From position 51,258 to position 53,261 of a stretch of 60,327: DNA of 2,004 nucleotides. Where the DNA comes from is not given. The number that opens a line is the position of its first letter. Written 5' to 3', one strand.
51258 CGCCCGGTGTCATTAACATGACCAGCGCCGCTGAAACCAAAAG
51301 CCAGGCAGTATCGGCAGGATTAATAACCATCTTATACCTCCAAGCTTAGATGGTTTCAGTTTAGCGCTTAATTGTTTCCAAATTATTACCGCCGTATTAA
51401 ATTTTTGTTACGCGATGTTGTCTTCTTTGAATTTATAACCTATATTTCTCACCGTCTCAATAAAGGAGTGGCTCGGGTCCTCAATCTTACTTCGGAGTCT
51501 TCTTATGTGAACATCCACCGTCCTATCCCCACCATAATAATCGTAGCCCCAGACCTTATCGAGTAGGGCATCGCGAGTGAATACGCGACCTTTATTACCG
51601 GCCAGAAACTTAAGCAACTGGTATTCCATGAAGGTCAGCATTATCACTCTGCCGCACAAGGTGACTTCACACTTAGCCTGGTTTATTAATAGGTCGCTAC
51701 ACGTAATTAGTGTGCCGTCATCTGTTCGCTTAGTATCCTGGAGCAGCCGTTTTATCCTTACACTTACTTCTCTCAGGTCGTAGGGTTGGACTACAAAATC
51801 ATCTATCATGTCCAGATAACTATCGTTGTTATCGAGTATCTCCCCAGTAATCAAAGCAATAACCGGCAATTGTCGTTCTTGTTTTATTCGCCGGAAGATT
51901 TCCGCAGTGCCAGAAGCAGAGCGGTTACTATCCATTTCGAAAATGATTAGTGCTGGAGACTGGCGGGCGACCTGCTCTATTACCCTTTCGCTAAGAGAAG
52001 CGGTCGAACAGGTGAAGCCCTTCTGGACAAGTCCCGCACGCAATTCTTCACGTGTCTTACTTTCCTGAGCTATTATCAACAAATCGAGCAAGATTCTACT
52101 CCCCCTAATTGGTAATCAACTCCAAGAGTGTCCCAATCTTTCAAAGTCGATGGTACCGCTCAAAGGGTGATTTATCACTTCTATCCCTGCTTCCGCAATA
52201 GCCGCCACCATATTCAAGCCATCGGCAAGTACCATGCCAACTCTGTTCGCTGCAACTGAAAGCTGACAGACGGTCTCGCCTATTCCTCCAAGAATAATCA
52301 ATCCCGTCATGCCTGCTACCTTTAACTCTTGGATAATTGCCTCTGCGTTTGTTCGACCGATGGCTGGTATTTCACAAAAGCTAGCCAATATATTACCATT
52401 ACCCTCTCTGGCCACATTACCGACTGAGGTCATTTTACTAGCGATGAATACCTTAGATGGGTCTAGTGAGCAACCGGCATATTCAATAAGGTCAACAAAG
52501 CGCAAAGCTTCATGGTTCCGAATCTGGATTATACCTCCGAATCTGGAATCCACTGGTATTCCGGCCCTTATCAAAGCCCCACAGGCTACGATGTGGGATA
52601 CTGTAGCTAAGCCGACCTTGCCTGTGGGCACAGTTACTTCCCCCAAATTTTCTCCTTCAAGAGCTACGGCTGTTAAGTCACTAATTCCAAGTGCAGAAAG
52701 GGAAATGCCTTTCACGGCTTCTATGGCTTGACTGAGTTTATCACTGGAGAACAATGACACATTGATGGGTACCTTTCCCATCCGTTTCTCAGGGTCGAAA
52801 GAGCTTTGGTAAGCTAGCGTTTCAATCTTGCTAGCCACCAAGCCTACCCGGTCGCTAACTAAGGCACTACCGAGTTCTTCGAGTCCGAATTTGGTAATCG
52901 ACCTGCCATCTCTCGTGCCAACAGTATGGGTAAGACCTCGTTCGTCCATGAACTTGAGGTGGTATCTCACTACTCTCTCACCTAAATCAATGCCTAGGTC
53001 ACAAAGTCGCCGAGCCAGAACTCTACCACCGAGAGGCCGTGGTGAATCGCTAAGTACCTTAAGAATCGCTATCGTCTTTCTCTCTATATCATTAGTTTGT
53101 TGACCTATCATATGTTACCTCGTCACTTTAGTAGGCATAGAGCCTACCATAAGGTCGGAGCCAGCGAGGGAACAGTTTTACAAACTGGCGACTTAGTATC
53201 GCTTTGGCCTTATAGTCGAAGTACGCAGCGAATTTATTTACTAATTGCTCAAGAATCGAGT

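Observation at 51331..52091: Aspartate-less OmpR-type orphan regulator between nrpR and amt: a possible GlnR analogue outside Actinobacteria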

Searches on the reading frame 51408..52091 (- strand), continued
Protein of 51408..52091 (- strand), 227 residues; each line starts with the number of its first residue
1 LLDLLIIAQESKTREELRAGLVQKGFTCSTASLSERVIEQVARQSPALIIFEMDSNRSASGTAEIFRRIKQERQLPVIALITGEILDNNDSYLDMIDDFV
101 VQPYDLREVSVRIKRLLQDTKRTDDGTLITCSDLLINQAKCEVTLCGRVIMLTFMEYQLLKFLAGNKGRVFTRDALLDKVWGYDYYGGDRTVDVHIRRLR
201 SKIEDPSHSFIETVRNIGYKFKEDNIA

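Call 17: search_solved_structures(query=A1, show_alignments=3, max_evalue=1e-10)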
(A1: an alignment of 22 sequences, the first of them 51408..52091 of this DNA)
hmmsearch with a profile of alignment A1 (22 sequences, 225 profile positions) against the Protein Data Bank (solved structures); distinct sequences matched with E-value up to 1e-10: 71 (the best 60 are shown).
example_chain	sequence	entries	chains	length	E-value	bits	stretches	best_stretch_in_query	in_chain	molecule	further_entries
8hig_A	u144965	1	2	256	4.3e-43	150.5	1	46-222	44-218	DNA-binding response OmpR family regulator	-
2oqr_A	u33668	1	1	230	8.6e-41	143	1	3-221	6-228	Sensory transduction protein regX3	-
8hih_O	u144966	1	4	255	3.7e-40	140.9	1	46-220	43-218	Transcriptional regulatory protein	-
8hml_A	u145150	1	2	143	3.9e-38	134.3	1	123-222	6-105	DNA-binding response OmpR family regulator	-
2gwr_A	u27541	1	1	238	4e-36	127.7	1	3-220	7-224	DNA-binding response regulator mtrA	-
7e1b_A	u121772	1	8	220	1.2e-35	126.2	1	3-222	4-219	DNA-binding response regulator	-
4b09_A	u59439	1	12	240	4.1e-35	124.4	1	3-224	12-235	TRANSCRIPTIONAL REGULATORY PROTEIN BAER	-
1ys6_A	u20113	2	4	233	6.5e-31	110.7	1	3-222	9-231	Transcriptional regulatory protein prrA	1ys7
2d1v_A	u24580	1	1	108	2.8e-29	105.4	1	125-223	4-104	Transcriptional regulatory protein yycF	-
2hwv_A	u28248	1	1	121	3.2e-29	105.2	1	127-223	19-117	DNA-binding response regulator VicR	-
2zxj_A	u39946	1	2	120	8.5e-28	100.5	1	126-223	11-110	Transcriptional regulatory protein walR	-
3q9s_A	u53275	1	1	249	3.4e-27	98.6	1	3-215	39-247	DNA-binding response regulator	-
7e92_A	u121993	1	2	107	5.5e-27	97.9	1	124-222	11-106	DNA-binding response regulator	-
1kgs_A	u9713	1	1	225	6.7e-27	97.6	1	3-223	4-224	DNA BINDING RESPONSE REGULATOR D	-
7e1d_B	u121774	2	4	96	1.3e-26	96.7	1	127-222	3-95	DNA-binding response regulator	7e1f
5u8k_A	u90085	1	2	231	1.8e-23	86.4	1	3-223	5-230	Response regulator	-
2hqr_A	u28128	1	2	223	7.1e-17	64.8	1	3-221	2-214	Putative TRANSCRIPTIONAL REGULATOR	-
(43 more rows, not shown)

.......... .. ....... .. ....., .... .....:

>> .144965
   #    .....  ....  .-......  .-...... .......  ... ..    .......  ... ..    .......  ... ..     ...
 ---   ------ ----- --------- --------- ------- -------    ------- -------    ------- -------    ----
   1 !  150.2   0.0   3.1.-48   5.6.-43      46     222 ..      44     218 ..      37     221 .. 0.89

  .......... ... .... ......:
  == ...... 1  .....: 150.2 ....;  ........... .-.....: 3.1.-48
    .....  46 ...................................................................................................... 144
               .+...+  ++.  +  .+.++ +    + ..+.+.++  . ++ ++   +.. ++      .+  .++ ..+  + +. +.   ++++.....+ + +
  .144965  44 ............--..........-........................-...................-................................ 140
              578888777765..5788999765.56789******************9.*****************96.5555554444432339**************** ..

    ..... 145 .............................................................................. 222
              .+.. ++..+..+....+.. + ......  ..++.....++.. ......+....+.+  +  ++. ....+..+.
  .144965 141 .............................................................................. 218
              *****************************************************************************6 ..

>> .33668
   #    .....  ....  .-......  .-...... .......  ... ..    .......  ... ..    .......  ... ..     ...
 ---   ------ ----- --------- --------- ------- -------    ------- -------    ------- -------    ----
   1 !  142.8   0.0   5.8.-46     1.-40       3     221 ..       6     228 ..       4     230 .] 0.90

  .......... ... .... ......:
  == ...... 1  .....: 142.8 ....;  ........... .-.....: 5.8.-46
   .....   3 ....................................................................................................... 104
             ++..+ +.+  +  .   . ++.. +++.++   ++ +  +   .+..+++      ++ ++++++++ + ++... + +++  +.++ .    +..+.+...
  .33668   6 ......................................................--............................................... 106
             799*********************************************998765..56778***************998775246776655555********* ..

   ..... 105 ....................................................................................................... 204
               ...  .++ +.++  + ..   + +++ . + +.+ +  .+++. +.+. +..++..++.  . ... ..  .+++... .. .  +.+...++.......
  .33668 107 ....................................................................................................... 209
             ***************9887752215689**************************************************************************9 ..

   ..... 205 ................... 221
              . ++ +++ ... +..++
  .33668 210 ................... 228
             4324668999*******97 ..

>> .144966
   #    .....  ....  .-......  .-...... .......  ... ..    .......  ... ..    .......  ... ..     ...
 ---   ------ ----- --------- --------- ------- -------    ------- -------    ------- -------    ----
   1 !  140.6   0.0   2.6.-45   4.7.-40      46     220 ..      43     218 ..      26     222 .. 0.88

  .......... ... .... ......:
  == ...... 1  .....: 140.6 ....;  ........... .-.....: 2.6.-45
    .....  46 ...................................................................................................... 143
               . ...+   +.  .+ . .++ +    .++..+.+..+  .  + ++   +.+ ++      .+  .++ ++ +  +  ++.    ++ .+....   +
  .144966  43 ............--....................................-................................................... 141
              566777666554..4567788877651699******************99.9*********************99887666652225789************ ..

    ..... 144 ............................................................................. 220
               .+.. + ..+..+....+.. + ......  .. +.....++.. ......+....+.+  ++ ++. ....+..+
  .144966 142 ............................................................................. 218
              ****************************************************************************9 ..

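Call 19: find_related_loci(query=A1, collection=genome_contigs, flank=7000)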
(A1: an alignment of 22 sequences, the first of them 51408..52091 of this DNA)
Query A1 (227 aa) in genome_contigs; peptide patterns used: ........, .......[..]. (x = any residue, [..] = any of these).
600 stretches matched a pattern (row limit reached: there are more); 598 encode a relative of the query (tblastn E <= 1e-3); the best 80 are kept; 80 distinct loci.
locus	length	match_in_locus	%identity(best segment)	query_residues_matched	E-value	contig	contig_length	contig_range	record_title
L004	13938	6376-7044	55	4-224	5e-77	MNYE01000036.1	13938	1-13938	MAG: Dehalococcoidia bacterium CG2_30_46_9 cg2_3.0_scaffold_3983_c, whole genome shotgun sequence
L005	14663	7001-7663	53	1-222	4e-76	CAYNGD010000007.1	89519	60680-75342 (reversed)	MAG TPA_asm: uncultured Dehalococcoidales bacterium isolate binchicken_co178_75 genome assembly, contig: NODE_526_length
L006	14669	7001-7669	53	1-224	2e-72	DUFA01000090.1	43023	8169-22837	MAG TPA_asm: Dehalococcoidia bacterium isolate W403 Contig90, whole genome shotgun sequence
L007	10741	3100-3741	52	5-221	2e-71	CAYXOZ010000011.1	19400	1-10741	MAG TPA_asm: uncultured Dehalococcoidaceae bacterium isolate binchicken_co283_192 genome assembly, contig: NODE_1753_len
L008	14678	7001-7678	50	1-224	2e-69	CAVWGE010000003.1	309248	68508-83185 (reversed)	MAG: uncultured Chloroflexia bacterium isolate MFD04408.bin.1.9 genome assembly, contig: contig_22802, whole genome shot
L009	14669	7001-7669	52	1-224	3e-68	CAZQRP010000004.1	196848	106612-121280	MAG TPA_asm: uncultured Dehalococcoidales bacterium isolate binchicken_co178_251 genome assembly, contig: NODE_118_lengt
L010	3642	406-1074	50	4-224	2e-68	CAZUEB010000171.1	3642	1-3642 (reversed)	MAG TPA_asm: uncultured Dehalococcoidales bacterium isolate SRP098346_co1_299 genome assembly, contig: NODE_41296_length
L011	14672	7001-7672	50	1-225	6e-68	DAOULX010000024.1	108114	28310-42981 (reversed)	MAG TPA_asm: Dehalococcoidales bacterium isolate W31_63 k127_157877, whole genome shotgun sequence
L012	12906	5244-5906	49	3-223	6e-67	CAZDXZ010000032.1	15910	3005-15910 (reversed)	MAG TPA_asm: uncultured Dehalococcoidales bacterium isolate SRP098346_co1_76 genome assembly, contig: NODE_3922_length_1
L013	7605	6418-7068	50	1-224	4e-67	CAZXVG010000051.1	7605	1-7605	MAG TPA_asm: uncultured Dehalococcoidales bacterium isolate binchicken_co163_172 genome assembly, contig: NODE_15525_len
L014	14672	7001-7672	50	1-224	9e-67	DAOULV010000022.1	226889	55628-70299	MAG TPA_asm: Dehalococcoidales bacterium isolate W31_56 k127_224846, whole genome shotgun sequence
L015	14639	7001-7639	49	6-222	3e-64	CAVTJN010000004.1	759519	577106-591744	MAG: uncultured Chloroflexia bacterium isolate MFD05942.bin.1.364 genome assembly, contig: contig_17506, whole genome sh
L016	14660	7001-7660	48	1-221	3e-64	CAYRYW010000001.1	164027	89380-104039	MAG TPA_asm: uncultured Dehalococcoidales bacterium isolate binchicken_co334_379 genome assembly, contig: NODE_72_length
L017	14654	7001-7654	50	1-222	4e-64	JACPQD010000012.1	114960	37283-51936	MAG: Chloroflexi bacterium isolate NC_groundwater_644_Ag_B-0.1um_60_123 B_1_S1_Biohub_coassembly_k141_791611, whole geno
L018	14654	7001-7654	46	1-221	3e-63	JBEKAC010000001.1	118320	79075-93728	MAG: Dehalococcoidales bacterium isolate SPRUCE 103 SPRUCE_103_1, whole genome shotgun sequence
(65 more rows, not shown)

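Call 60: predict_structure(alignment_id=A2)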
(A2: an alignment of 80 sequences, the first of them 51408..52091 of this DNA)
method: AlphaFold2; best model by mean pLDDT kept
length: 227 residues; sequences in the alignment: 80
mean_pLDDT: 82.9   pTM: 0.72
mean pLDDT of the five models: 82.9, 81.4, 81.4, 77.9, 70.7
residues with pLDDT >= 90: 83; 70-90: 110; 50-70: 25; < 50: 9
segments of 3 or more residues with pLDDT < 50: 122-125
pLDDT, mean of each block of 10 residues (from residue 1): 86 91 92 81 90 71 80 86 72 78 86 79 63 88 91 90 93 87 57 89 93 92 68
secondary structure, 60 per line:
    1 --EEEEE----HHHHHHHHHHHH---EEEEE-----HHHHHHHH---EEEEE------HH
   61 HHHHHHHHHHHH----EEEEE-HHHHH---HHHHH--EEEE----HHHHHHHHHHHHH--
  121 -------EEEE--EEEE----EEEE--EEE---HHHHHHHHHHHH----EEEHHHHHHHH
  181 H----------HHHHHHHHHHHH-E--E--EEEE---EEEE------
elements in order: E3-7 H12-23 E27-31 H37-44 E48-52 H59-72 E77-81 H83-87 H91-95 E98-101 H106-118 E128-131 E134-137 E142-145 E148-150 H154-165 E170-172 H173-181 H192-203 E211-214 E218-221

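Call 63: fold_search(model_id=the predicted structure, library=pdb)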
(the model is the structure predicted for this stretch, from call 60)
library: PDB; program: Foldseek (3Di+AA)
matches with E <= 10: 1827; with E <= 0.001: 459
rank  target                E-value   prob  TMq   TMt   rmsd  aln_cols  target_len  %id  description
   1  1ys6_A                1.6e-17  1.00  0.45  0.46   9.0       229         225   27  Crystal structure of the response regulatory protein PrrA from Mycobacterium Tuberculosis (released 2006-02-07)
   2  1ys7_B                3.6e-17  1.00  0.46  0.46   8.8       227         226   26  Crystal structure of the response regulator protein prrA complexed with Mg2+ (released 2006-02-07)
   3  1ys7_A                5.7e-17  1.00  0.45  0.46   8.9       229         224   27  Crystal structure of the response regulator protein prrA complexed with Mg2+ (released 2006-02-07)
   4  1ys6_B                1.3e-16  1.00  0.45  0.45   9.0       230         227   26  Crystal structure of the response regulatory protein PrrA from Mycobacterium Tuberculosis (released 2006-02-07)
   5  5ed4_F                1.4e-16  1.00  0.52  0.55   6.8       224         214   25  Structure of a PhoP-DNA complex (released 2016-04-27)
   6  3r0j_B                1.5e-16  1.00  0.46  0.47  12.8       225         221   25  Structure of PhoP from Mycobacterium tuberculosis (released 2011-07-13)
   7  2gwr                  3.5e-16  1.00  0.45  0.45   9.3       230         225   28  Crystal structure of the response regulator protein mtrA from Mycobacterium Tuberculosis (released 2006-05-23)
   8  4kny_B                5.8e-16  1.00  0.48  0.48  14.4       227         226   27  Crystal structure of the response regulator KdpE complexed to DNA in an active-like conformation (released 2014-02-19)
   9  5ed4_B                7.1e-16  1.00  0.52  0.54   6.7       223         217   25  Structure of a PhoP-DNA complex (released 2016-04-27)
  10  8hih_N                8.5e-16  1.00  0.42  0.44  14.8       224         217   32  Cryo-EM structure of Mycobacterium tuberculosis transcription initiation complex with transcription factor GlnR (released 2023-06-07)
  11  4kfc_B                1.1e-15  1.00  0.48  0.49  14.6       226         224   27  Crystal structure of a hyperactive mutant of response regulator KdpE complexed to its promoter DNA (released 2014-02-19)
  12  3r0j_A                3.9e-15  1.00  0.45  0.46  13.0       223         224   24  Structure of PhoP from Mycobacterium tuberculosis (released 2011-07-13)
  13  5ed4_E                5.3e-15  1.00  0.56  0.56   6.4       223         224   25  Structure of a PhoP-DNA complex (released 2016-04-27)
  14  7e1b_A                6.8e-15  1.00  0.43  0.46  13.4       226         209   32  Crystal structure of VbrR-DNA complex (released 2022-02-09)
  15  5ed4_A                7.3e-15  1.00  0.58  0.59   6.0       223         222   25  Structure of a PhoP-DNA complex (released 2016-04-27)
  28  2oqr                  1.9e-13  1.00  0.41  0.41  16.4       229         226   28  The structure of the response regulator RegX3 from Mycobacterium tuberculosis (released 2007-10-16)
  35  5u8k_B                7.3e-13  1.00  0.45  0.44   9.5       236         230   22  RitR mutant - C128S (released 2017-12-20)
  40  5u8k_A                2.0e-12  1.00  0.45  0.45   9.6       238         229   21  RitR mutant - C128S (released 2017-12-20)
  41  2hqr_MODEL_1_A        5.5e-12  1.00  0.41  0.42  15.4       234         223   23  Structure of a Atypical Orphan Response Regulator Protein Revealed a New Phosphorylation-Independent Regulator (released 2007-05-08)
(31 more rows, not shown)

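Call 74: get_annotated_region(hit=H2, flank=300)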
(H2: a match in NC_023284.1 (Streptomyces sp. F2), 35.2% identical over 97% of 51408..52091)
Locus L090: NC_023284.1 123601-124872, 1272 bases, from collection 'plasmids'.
description: Streptomyces sp. F2 plasmid pFRL4, complete sequence
organism: Streptomyces sp. F2 (NCBI taxid 317660)
taxonomy: Bacteria; Actinomycetota; Actinomycetes; Kitasatosporales; Streptomycetaceae; Streptomyces; Streptomyces sp. F2
host: -; source: -; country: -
typing (MOB-suite, as given by PLSDB): non-mobilizable
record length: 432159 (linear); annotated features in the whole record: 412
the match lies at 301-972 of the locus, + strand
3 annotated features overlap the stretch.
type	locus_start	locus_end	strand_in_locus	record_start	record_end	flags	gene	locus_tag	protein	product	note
CDS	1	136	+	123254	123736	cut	-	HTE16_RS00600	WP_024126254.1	hypothetical protein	-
CDS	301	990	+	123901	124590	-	-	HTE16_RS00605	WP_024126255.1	response regulator transcription factor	GO:0000160 - phosphorelay signal transduction system [Evidence IEA]; GO:0006355 - regulation of DNA-templated ...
CDS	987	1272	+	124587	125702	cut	-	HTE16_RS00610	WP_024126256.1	HAMP domain-containing sensor histidine kinase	GO:0007165 - signal transduction [Evidence IEA]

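Call 75: get_annotated_region(hit=H4, flank=300)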
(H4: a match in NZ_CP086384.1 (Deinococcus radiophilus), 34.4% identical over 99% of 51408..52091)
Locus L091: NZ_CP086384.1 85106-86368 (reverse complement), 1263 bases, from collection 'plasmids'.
description: Deinococcus radiophilus strain ATCC 27603 plasmid pRadio3, complete sequence
organism: Deinococcus radiophilus (NCBI taxid 32062)
taxonomy: Bacteria; Deinococcota; Deinococci; Deinococcales; Deinococcaceae; Deinococcus; Deinococcus radiophilus
host: -; source: Harpadon nehereus,cell culture,2 Mrad irradiated Bombay duck; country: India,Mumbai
typing (MOB-suite, as given by PLSDB): non-mobilizable
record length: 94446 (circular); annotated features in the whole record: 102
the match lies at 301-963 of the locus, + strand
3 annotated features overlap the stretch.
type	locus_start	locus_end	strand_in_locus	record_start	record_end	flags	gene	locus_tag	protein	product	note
CDS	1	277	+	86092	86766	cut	-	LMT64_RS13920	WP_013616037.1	DUF305 domain-containing protein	-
CDS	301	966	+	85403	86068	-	-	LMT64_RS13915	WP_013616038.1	response regulator transcription factor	GO:0000160 - phosphorelay signal transduction system [Evidence IEA]; GO:0006355 - regulation of DNA-templated ...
CDS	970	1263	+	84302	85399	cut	-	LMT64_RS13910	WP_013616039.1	ATP-binding protein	-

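Call 76: get_annotated_region(hit=H1, flank=300)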
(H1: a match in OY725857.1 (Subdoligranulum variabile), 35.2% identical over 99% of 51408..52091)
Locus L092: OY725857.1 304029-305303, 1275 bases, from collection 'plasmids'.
description: Subdoligranulum variabile strain Subdoligranulum variabile TSDC17.2-1.1 genome assembly, plasmid: 23
organism: Subdoligranulum variabile (NCBI taxid 214851)
taxonomy: Bacteria; Bacillota; Clostridia; Eubacteriales; Oscillospiraceae; Subdoligranulum; Subdoligranulum variabile
host: -; source: -; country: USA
typing (MOB-suite, as given by PLSDB): non-mobilizable
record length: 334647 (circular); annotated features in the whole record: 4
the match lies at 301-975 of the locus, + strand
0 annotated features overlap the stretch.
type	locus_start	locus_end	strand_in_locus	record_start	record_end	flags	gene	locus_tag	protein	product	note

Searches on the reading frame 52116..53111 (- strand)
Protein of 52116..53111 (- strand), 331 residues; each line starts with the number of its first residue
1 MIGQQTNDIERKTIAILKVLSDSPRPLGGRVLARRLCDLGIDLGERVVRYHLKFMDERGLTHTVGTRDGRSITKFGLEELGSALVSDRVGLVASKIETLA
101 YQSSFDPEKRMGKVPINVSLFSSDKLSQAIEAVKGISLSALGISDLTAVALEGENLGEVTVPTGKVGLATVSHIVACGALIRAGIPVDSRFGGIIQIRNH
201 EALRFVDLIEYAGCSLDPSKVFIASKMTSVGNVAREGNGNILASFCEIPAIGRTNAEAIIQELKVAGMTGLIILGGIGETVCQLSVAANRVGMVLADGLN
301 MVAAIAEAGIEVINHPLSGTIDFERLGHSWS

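Call 3: search_protein_families(library=pfam, proteins=[window:52116-53111:-], max_evalue=0.01)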
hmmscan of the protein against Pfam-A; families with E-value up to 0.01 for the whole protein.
window:52116-53111:- (331 aa): 3 families
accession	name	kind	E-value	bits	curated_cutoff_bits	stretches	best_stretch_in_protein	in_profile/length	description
PF01995.21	NRD1_2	-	4.8e-69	232.7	25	1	89-326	1-236/238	NrpR regulatory domains NRD1 and 2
PF08461.16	HTH_12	-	1.1e-16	61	21.4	1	14-80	1-66/66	Ribonuclease R winged-helix domain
PF21715.3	CggR_N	-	0.0048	17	30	0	24-78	15-62/71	CggR N-terminal DNA binding domain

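Call 4: search_protein_families(library=ncbifam, proteins=[window:52116-53111:-], max_evalue=0.01)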
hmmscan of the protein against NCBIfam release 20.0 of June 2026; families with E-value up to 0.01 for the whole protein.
window:52116-53111:- (331 aa): 0 families
